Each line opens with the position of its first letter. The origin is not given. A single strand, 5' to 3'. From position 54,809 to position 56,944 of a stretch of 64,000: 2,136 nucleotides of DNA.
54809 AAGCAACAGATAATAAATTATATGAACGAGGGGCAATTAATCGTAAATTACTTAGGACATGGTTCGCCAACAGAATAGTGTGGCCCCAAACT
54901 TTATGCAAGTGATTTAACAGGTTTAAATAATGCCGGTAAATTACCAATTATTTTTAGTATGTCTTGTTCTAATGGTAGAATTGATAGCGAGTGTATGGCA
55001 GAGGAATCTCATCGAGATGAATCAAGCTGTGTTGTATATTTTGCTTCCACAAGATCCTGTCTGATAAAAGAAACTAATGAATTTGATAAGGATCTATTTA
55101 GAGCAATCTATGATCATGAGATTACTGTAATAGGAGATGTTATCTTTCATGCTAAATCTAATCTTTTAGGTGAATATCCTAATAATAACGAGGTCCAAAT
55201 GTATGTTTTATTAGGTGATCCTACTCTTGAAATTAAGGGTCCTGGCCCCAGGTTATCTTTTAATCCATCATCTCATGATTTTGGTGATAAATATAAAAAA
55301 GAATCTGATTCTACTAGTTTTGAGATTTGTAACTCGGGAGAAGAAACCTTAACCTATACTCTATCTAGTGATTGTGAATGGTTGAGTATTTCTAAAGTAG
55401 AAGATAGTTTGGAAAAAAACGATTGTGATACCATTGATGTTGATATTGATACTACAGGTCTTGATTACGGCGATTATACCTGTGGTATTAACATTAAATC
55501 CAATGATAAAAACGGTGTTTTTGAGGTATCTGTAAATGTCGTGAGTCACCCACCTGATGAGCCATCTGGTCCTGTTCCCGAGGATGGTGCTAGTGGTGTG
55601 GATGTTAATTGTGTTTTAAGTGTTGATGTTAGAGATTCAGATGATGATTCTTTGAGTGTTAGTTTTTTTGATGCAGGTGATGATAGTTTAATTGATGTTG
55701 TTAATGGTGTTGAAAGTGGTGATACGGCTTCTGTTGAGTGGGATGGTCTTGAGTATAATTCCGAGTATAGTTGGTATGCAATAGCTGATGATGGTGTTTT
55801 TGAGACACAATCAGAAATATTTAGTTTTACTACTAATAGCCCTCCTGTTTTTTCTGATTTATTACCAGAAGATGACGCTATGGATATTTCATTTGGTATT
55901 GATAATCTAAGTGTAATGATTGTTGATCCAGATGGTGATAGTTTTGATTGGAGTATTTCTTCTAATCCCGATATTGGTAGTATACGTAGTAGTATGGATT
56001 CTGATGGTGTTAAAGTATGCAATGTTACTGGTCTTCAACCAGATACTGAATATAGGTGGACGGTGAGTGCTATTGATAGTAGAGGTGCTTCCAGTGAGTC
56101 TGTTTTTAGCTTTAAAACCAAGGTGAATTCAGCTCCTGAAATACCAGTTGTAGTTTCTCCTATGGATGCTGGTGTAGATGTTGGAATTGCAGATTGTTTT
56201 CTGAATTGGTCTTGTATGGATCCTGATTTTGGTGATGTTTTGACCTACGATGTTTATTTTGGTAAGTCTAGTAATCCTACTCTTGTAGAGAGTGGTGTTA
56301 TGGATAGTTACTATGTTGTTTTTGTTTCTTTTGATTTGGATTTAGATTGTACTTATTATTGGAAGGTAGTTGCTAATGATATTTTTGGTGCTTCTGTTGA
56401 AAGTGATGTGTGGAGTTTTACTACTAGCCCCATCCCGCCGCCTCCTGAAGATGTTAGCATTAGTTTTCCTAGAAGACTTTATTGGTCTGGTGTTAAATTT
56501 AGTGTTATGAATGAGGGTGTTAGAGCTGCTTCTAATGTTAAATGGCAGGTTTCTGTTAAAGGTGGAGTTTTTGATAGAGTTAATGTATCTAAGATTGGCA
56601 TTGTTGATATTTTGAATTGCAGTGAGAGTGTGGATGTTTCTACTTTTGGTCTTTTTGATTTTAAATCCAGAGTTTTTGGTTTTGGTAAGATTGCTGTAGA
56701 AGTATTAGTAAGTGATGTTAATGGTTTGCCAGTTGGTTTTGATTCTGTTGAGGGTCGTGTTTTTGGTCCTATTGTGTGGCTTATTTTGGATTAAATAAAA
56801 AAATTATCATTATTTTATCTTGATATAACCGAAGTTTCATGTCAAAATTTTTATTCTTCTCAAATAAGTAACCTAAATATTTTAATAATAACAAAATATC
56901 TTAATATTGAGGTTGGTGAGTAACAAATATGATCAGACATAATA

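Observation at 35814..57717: About 22 kb of contiguous same-strand genes that encode almost only secreted peptidases and adhesin-like proteins, in a small AT-rich archaeon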

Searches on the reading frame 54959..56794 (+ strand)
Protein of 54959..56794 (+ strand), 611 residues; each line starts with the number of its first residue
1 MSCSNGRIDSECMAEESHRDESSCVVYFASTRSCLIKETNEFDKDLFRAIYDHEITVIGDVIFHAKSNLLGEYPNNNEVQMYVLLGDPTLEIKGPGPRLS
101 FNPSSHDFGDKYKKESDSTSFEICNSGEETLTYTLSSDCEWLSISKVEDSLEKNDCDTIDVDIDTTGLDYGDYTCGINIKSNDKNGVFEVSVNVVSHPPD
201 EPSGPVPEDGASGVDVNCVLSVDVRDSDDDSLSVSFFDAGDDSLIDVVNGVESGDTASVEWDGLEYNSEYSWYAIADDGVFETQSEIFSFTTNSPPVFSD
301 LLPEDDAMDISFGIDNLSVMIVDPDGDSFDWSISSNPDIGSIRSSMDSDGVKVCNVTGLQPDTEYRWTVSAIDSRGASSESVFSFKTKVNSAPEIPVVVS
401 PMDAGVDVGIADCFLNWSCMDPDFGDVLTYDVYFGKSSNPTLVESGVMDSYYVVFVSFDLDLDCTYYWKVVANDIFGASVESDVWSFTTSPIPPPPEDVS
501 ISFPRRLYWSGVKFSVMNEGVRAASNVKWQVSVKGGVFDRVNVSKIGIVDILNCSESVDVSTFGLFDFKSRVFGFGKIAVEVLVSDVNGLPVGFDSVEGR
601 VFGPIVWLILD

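Call 4: search_protein_families(library=pfam, proteins=[window:54959-56794:+], max_evalue=0.01)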
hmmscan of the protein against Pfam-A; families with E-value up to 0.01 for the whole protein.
window:54959-56794:+ (611 aa): 8 families
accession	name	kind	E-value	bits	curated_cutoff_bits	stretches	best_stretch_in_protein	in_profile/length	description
PF16656.11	Pur_ac_phosph_N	-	2e-09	38.3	30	1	347-387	56-93/93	Purple acid Phosphatase, N-terminal domain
PF01364.23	Peptidase_C25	-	8.1e-08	32.3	23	1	1-91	269-373/374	Peptidase family C25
PF22544.2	HYDIN_VesB_CFA65-like_Ig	-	2.9e-07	31.1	25.5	1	97-184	1-89/100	HYDIN/CFA65/VesB-like, Ig-like domain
PF19190.6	BACON_2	-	5.8e-06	26.6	25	1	99-174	2-76/94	Viral BACON domain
PF07610.17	DUF1573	-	3.4e-05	24.2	26.1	1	100-193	2-95/98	Protein of unknown function (DUF1573)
PF00041.27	fn3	-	6.5e-05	23.5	25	1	351-381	48-78/84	Fibronectin type III domain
PF25788.1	Ig_Rha78A_N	-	9.2e-05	23.1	27.4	0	347-381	60-94/105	Rha78A-like, N-terminal immunoglobulin domain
PF17964.7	Big_10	-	0.00038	21.1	22.9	0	341-411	31-99/164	Bacterial Ig domain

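Call 6: search_protein_families(library=ncbifam, proteins=[window:54959-56794:+], max_evalue=0.1)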
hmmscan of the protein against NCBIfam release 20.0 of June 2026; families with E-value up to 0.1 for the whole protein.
window:54959-56794:+ (611 aa): 2 families
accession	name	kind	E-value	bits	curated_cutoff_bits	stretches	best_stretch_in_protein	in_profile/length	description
NF033707.1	T9SS_sortase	equivalog_domain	0.00016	19.5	420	1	6-101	643-741/1095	type IX secretion system sortase PorU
NF045522.1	MXAN_2561_fam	equivalog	0.00068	19.2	150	0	219-279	183-243/304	MXAN_2561 family MXYO-CTERM-anchored protein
